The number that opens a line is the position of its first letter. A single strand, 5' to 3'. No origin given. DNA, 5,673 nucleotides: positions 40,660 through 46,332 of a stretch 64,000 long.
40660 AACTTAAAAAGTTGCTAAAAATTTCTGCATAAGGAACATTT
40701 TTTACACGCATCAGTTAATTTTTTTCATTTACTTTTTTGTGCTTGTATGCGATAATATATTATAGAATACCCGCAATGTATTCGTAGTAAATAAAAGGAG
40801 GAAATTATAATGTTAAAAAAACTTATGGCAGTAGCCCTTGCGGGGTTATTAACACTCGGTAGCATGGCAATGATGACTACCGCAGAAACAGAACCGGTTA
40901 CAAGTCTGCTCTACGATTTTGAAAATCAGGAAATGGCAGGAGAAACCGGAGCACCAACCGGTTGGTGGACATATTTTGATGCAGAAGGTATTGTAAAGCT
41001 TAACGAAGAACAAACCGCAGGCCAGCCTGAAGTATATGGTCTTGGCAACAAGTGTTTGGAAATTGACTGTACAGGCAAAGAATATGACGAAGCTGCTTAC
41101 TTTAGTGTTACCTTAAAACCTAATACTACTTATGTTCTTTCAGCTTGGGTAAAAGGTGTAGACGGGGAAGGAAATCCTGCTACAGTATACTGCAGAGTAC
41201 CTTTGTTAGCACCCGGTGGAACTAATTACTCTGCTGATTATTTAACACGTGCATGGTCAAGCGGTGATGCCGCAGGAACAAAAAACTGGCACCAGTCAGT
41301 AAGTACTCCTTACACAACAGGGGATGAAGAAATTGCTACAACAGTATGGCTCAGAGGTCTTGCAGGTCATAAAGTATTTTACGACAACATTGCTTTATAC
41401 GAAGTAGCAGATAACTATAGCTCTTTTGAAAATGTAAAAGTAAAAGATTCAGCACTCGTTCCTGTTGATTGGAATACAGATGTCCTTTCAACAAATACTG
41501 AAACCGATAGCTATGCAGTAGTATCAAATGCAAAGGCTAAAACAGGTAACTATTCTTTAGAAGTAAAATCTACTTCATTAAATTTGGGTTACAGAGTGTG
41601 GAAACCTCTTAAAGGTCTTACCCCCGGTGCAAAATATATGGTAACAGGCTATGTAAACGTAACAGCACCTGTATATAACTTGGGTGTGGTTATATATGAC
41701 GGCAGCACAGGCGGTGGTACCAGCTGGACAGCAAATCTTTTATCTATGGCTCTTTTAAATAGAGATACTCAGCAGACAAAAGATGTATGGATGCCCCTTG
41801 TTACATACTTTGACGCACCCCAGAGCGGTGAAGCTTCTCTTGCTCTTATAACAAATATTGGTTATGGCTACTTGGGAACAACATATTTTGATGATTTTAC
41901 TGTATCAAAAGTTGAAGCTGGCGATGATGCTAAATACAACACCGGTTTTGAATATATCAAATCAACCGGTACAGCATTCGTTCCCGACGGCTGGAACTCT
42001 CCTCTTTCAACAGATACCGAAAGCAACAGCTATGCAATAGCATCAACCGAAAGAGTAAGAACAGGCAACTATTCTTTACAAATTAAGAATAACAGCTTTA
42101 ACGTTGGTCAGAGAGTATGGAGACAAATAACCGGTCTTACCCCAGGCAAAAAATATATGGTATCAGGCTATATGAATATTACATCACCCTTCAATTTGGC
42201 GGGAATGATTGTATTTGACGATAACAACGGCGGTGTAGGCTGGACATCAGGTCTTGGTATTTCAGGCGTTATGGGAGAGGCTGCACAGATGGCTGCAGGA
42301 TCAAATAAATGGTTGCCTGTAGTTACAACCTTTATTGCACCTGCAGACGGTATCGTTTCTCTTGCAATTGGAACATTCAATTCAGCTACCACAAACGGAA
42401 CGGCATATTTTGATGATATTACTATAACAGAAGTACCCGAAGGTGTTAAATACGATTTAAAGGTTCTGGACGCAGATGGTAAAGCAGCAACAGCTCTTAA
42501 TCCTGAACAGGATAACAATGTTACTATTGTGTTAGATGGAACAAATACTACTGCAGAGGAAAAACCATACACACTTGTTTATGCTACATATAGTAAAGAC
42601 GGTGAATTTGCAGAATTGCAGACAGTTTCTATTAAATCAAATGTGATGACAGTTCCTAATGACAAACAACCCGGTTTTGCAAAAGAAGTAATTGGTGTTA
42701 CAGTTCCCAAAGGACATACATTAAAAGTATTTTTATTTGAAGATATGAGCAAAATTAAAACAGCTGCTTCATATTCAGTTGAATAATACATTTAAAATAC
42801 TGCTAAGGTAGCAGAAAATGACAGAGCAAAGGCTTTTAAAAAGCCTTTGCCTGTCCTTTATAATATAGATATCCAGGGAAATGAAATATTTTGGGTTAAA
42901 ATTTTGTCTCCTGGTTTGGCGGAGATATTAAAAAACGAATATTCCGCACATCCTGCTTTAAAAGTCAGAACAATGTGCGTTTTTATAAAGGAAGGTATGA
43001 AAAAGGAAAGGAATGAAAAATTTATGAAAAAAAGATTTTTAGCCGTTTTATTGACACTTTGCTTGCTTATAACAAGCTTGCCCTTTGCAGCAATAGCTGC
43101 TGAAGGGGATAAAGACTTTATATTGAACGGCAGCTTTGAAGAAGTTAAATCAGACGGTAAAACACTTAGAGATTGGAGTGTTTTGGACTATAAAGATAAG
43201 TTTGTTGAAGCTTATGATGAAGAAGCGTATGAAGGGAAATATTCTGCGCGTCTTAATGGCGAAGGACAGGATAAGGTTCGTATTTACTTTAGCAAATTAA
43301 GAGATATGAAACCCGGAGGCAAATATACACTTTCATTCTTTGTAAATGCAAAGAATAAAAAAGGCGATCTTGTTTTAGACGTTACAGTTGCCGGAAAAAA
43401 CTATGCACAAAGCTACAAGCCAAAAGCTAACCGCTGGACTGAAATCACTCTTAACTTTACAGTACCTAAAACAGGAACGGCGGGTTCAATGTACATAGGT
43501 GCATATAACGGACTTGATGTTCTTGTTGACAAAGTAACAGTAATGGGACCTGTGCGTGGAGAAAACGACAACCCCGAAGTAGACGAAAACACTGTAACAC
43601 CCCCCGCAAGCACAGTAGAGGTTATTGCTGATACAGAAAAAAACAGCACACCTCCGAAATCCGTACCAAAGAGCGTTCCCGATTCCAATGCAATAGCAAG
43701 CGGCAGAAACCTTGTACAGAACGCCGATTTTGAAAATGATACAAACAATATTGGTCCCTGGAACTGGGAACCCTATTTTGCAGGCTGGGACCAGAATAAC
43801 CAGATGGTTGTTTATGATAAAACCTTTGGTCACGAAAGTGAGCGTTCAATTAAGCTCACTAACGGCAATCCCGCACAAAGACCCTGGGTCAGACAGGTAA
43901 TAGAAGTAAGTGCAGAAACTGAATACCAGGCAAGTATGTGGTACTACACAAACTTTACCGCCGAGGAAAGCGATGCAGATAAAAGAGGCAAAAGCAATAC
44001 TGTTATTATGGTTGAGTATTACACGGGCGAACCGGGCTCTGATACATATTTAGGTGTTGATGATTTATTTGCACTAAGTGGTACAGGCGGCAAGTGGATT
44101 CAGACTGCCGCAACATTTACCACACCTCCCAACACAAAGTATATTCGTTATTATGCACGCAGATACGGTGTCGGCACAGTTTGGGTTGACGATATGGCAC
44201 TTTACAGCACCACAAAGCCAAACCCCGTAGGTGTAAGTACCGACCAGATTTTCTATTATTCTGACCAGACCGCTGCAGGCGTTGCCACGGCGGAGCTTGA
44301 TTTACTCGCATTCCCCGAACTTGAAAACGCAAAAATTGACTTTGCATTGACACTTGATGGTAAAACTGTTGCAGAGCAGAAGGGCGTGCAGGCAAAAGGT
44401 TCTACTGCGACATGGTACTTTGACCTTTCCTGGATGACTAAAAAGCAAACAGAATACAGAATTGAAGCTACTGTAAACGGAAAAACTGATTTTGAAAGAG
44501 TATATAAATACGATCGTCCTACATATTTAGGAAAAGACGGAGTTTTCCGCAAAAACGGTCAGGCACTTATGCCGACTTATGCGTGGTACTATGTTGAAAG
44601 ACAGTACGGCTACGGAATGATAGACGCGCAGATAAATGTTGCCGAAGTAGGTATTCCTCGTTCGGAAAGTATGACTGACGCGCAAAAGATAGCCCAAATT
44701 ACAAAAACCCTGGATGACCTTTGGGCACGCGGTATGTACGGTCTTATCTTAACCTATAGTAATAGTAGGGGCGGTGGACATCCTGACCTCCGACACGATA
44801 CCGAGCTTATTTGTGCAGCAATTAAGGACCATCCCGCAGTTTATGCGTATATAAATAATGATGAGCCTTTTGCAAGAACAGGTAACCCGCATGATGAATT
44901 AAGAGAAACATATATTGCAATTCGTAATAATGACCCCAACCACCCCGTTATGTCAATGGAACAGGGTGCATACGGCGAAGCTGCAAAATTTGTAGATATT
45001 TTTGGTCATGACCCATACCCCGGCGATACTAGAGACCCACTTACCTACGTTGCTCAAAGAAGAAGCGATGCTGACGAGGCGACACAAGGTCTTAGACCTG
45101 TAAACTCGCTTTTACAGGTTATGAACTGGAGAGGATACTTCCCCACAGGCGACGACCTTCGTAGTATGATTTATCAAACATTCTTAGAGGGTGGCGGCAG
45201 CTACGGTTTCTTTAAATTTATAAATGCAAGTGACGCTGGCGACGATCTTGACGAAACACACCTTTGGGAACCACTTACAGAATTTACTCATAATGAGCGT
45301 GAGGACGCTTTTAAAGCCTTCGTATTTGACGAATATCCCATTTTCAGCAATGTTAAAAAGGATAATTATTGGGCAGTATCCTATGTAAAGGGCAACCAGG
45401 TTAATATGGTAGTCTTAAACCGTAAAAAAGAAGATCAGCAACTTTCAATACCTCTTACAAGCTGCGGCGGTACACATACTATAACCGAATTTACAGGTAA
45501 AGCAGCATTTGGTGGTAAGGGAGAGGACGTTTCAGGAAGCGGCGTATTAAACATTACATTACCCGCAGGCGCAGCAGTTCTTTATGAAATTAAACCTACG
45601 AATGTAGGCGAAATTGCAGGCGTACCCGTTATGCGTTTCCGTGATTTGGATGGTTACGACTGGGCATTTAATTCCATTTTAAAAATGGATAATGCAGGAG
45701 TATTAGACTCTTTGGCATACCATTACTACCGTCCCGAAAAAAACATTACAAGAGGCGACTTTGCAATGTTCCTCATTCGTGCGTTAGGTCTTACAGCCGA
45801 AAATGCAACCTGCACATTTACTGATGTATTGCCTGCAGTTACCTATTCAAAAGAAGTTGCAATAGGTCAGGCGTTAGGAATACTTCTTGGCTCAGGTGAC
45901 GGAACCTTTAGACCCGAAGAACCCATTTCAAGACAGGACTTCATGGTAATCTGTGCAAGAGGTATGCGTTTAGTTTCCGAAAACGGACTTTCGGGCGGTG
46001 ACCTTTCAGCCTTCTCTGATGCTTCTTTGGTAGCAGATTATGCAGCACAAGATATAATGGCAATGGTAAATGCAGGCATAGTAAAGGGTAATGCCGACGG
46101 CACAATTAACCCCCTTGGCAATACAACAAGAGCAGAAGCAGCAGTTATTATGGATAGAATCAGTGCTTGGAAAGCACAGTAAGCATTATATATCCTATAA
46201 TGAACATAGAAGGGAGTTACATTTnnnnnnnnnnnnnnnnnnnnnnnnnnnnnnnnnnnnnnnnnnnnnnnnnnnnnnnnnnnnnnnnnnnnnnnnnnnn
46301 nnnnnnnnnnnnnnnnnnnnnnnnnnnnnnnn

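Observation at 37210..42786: Two secreted proteins consisting solely of tandem CBM4_9-like modules, with a very recent internal module duplication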

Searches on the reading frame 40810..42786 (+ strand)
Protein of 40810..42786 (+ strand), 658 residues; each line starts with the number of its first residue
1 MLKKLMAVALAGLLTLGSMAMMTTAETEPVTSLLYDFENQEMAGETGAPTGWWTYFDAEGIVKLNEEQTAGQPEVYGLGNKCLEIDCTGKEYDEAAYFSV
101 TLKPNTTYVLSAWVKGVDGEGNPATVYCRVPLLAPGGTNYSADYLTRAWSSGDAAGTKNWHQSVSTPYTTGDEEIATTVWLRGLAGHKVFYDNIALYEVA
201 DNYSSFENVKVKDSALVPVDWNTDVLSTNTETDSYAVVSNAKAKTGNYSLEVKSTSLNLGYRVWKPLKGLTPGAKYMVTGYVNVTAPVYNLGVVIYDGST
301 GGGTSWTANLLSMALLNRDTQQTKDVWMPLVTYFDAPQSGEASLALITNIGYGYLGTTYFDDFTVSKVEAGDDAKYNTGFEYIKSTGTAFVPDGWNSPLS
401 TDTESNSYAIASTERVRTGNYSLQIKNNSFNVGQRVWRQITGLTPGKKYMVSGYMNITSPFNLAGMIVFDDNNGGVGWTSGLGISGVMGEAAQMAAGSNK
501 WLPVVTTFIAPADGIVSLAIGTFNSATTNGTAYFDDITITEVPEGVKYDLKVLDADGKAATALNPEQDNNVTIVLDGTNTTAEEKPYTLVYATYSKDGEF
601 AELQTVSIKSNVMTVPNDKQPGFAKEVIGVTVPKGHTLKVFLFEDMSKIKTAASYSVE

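Call 8: search_protein_families(library=pfam, proteins=[window:40810-42786:+], max_evalue=0.1)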
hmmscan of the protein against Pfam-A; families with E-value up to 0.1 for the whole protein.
window:40810-42786:+ (658 aa): 5 families
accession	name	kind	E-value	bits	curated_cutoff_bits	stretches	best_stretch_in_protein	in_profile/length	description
PF02018.23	CBM_4_9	-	7.5e-08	33.3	25.9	1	36-140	8-95/136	Carbohydrate binding domain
PF21466.3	GH101_dom-5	-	9.1e-06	26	27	1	399-454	11-64/145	Endo-alpha-N-acetylgalactosaminidase, domain 5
PF14343.11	PrcB_C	-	0.018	15.7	24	0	409-461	3-50/56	PrcB C-terminal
PF22825.2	HpiC1-like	-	0.089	13.3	27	0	45-174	18-145/174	HpiC1 cyclase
PF16656.11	Pur_ac_phosph_N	-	0.097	13.7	30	0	219-278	17-76/93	Purple acid Phosphatase, N-terminal domain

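Call 14: search_protein_families(library=ncbifam, proteins=[window:40810-42786:+], max_evalue=0.1)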
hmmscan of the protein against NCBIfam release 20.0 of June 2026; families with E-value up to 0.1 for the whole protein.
window:40810-42786:+ (658 aa): 0 families

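Call 33: find_homologous_proteins(query=A3, max_evalue=1e-10)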
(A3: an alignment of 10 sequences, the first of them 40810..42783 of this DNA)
Query A3 (10 sequences) (658 aa, profile of the alignment): 5 proteins with E <= 1e-10 among 8000 candidates.
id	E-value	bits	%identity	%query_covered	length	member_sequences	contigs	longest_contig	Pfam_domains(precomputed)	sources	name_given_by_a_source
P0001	3.4e-204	697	37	99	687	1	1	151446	-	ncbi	-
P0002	1.6e-173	596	100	100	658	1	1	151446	PF02018.24,PF21466.4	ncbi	-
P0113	2.9e-43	166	21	62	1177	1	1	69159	PF18962.8,PF02018.24,PF13860.13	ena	-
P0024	2.0e-37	147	25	46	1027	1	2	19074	PF00754.32,PF17957.8,PF13750.13,PF02018.24,PF21466.4,PF00041.28,PF19077.7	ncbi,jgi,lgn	jgi:hypothetical protein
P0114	6.4e-16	76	23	29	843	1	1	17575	PF18962.8,PF02018.24,PF13860.13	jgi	-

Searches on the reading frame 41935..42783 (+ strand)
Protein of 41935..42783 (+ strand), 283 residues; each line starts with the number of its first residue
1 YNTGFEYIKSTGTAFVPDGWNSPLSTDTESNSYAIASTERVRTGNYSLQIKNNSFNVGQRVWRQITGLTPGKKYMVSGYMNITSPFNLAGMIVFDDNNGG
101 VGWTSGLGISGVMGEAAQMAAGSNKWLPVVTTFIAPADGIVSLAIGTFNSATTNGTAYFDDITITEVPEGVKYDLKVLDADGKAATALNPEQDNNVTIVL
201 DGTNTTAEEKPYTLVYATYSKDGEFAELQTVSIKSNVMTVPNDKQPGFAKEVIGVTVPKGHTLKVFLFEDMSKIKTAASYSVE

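Call 72: find_related_loci(query=A6, collection=metagenome_contigs, flank=8000)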
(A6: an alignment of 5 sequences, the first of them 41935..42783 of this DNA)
Query A6 (283 aa) in metagenome_contigs; peptide patterns used: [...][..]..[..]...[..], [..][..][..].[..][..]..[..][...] (x = any residue, [..] = any of these).
342 stretches matched a pattern; 6 encode a relative of the query (tblastn E <= 1e-3); 6 distinct loci.
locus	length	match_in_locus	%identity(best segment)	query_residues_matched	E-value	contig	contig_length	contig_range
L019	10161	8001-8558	26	2-197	1e-8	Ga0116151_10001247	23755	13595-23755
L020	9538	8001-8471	28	2-171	4e-8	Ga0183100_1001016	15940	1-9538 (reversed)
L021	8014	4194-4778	27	1-205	8e-8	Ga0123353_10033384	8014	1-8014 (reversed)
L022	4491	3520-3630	55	130-167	2e-6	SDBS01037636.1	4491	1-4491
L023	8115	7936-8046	55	130-167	2e-6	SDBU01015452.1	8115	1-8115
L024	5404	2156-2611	28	2-167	2e-5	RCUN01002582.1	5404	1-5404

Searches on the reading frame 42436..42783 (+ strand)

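Call 79: search_protein_families(library=pfam, proteins=[window:42436-42783:+], max_evalue=1)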
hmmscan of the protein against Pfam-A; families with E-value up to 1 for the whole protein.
seq(116 aa): 2 families
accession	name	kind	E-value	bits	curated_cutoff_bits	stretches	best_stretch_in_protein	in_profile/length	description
PF06051.17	DUF928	-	0.036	14.3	26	1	14-92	13-78/184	Domain of Unknown Function (DUF928)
PF22414.1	Hia_Tpr_ring_dom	-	0.79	9.9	27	0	26-41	7-21/37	Trimeric autotransporter adhesin, Trp ring domain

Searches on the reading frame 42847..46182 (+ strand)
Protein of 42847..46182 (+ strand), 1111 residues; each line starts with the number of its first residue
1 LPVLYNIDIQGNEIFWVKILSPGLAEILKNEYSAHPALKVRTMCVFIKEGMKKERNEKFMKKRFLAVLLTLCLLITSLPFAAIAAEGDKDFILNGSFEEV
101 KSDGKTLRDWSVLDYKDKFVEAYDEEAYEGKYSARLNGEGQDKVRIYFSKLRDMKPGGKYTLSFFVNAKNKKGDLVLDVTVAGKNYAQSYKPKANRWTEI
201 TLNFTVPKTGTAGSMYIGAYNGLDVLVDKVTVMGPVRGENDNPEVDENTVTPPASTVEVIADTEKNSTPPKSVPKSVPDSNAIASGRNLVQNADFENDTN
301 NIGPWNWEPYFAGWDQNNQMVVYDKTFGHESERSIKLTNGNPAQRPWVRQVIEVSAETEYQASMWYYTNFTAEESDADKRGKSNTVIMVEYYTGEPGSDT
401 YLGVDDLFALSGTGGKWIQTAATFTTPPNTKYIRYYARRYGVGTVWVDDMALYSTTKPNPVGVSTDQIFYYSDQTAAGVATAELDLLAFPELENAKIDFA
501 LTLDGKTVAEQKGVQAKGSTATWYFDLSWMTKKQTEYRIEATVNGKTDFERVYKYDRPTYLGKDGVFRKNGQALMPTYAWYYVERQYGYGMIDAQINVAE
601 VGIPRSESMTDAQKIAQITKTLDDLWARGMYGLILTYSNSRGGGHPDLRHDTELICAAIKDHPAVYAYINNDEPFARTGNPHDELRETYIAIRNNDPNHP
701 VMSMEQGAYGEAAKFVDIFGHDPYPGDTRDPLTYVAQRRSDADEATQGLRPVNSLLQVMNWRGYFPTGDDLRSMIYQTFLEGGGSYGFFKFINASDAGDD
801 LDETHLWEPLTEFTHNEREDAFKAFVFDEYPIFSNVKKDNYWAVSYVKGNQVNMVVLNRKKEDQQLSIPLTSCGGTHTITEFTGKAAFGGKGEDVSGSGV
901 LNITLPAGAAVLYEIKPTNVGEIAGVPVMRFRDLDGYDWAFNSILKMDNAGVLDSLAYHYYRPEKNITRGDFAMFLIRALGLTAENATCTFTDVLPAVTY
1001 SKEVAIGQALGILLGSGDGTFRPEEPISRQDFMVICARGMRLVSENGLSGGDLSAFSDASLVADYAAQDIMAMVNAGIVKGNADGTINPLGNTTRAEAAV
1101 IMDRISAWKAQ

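Call 8: search_protein_families(library=pfam, proteins=[window:42847-46182:+], max_evalue=0.1)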
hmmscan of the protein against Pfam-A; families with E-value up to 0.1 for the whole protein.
window:42847-46182:+ (1111 aa): 3 families
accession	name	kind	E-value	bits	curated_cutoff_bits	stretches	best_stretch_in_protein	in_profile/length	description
PF00395.25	SLH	-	1.6e-23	82.8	20.8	2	1056-1099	2-44/44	S-layer homology domain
PF02018.23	CBM_4_9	-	8.9e-14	52.5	25.9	2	91-217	3-129/136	Carbohydrate binding domain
PF22637.2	CBM_4_9_1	-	0.002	18.9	27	1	104-209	18-123/148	BppA domain 1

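Call 14: search_protein_families(library=ncbifam, proteins=[window:42847-46182:+], max_evalue=0.1)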
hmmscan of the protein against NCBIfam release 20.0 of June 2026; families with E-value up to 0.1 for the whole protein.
window:42847-46182:+ (1111 aa): 3 families
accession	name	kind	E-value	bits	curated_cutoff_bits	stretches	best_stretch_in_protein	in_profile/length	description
NF033190.2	inl_like_NEAT_1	exception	1.3e-10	40.3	1275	2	922-1043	573-694/754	NEAT domain-containing leucine-rich repeat protein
TIGR04362.1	choice_anch_C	subfamily_domain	1.8e-05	25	120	1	92-232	3-157/157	choice-of-anchor C family protein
NF048003.1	GTA_spike_fiber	domain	6.5e-05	23.5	36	1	154-233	64-157/182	phage head spike fiber domain-containing protein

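Call 40: search_solved_structures(query=window:42847-46182:+, max_evalue=1)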
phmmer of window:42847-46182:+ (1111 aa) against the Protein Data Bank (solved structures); distinct sequences matched with E-value up to 1: 3.
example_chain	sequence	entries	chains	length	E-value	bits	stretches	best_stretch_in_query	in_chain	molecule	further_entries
6bt4_A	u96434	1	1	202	3.5e-05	24.8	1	930-1102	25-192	S-layer protein sap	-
3pyw_A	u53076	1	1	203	6.3e-05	24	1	931-1102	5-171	S-layer protein sap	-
8bz2_A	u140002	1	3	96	0.29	11.8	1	1056-1104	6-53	S-layer homology domain-containing protein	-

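Call 54: search_solved_structures(query=A5, max_evalue=1, show_alignments=2)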
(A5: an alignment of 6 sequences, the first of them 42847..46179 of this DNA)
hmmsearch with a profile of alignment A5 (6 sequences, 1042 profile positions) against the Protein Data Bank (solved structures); distinct sequences matched with E-value up to 1: 17.
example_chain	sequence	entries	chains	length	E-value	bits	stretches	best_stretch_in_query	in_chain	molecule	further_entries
6bt4_A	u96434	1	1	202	2.9e-13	51.7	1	862-1033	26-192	S-layer protein sap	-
3pyw_A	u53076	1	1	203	3.4e-13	51.5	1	862-961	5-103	S-layer protein sap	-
9g93_A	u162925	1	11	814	1e-10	43.3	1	862-1035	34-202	S-layer protein sap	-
4q8k_A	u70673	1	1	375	5.4e-07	31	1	61-193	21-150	Alginase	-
2w5f_A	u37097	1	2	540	1.1e-05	26.7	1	51-209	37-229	ENDO-1,4-BETA-XYLANASE Y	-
2wys_A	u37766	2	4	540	1.2e-05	26.5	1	51-209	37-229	ENDO-1,4-BETA-XYLANASE Y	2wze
4aq1_A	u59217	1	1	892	4.7e-05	24.6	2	921-1040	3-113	SBSB PROTEIN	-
4aq1_C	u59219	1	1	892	4.7e-05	24.6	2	921-1040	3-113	SBSB PROTEIN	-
6xxw_A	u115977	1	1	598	0.00025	22.1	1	575-657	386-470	Beta-glucuronidase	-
8bz2_A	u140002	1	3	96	0.00038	21.5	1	861-920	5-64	S-layer homology domain-containing protein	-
1bhg_A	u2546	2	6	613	0.002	19.1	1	584-657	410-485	BETA-GLUCURONIDASE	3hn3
9oro_A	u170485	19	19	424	0.0026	18.8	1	552-639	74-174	Glycoside hydrolase family 158 | GH158(Pro)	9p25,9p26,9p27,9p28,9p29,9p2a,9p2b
9mui_A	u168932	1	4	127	0.029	15.3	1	80-171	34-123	ADP-ribosyltransferase binding component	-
4d0q_A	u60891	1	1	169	0.066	14.1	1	31-153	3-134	HYALURONATE LYASE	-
4jkk_A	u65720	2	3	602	0.62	10.9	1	582-635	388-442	Beta-glucuronidase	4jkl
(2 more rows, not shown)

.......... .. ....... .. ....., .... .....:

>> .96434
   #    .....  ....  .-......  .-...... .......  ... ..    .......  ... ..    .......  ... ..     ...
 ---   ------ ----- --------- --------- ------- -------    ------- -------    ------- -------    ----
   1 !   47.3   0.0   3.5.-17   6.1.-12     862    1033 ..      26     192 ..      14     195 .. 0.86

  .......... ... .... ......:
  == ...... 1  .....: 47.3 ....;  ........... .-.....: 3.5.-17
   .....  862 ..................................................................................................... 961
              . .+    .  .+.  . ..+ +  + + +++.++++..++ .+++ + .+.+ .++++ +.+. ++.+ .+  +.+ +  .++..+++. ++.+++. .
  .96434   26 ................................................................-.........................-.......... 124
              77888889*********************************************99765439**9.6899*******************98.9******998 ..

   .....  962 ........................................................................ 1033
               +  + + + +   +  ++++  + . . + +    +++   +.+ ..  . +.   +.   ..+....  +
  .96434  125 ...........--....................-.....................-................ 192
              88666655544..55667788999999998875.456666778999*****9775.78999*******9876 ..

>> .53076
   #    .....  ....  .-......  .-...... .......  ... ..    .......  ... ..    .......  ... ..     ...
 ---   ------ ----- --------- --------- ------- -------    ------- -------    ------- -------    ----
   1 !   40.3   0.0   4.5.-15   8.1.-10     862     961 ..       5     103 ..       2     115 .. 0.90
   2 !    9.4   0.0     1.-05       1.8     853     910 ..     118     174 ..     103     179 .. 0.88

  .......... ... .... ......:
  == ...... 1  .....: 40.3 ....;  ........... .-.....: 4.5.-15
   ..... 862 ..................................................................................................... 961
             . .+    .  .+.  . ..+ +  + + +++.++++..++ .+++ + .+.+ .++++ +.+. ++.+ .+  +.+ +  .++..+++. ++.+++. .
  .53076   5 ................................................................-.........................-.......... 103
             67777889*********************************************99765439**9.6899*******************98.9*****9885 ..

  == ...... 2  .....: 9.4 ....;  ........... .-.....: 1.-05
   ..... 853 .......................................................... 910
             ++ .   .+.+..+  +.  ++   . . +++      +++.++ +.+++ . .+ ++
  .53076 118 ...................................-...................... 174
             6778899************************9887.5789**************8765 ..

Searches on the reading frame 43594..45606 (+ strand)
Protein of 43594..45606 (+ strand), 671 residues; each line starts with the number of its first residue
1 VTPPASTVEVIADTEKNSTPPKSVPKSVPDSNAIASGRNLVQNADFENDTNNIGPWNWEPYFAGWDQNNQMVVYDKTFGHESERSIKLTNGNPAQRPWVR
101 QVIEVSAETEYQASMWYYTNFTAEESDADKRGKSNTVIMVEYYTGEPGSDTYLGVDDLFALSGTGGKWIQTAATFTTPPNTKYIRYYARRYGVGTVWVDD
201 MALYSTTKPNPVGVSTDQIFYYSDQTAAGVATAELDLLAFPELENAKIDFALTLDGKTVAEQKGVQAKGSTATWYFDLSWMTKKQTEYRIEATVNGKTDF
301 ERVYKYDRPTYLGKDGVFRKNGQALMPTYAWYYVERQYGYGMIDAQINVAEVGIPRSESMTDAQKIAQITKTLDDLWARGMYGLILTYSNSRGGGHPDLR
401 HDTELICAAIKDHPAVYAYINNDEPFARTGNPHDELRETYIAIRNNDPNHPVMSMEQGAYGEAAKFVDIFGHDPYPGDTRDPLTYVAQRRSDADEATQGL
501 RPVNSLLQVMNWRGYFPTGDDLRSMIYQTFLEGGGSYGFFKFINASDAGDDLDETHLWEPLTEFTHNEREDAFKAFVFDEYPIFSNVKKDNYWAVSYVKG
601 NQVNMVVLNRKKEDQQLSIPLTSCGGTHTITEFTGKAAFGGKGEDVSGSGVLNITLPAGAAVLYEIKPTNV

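Call 43: search_protein_families(library=pfam, proteins=[window:43594-45606:+], max_evalue=1)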
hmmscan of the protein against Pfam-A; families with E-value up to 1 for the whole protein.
window:43594-45606:+ (671 aa): 1 family
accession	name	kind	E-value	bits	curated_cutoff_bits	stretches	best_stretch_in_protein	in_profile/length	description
PF19070.5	DUF5766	-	0.21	12.3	27.4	1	610-660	20-70/77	Family of unknown function (DUF5766)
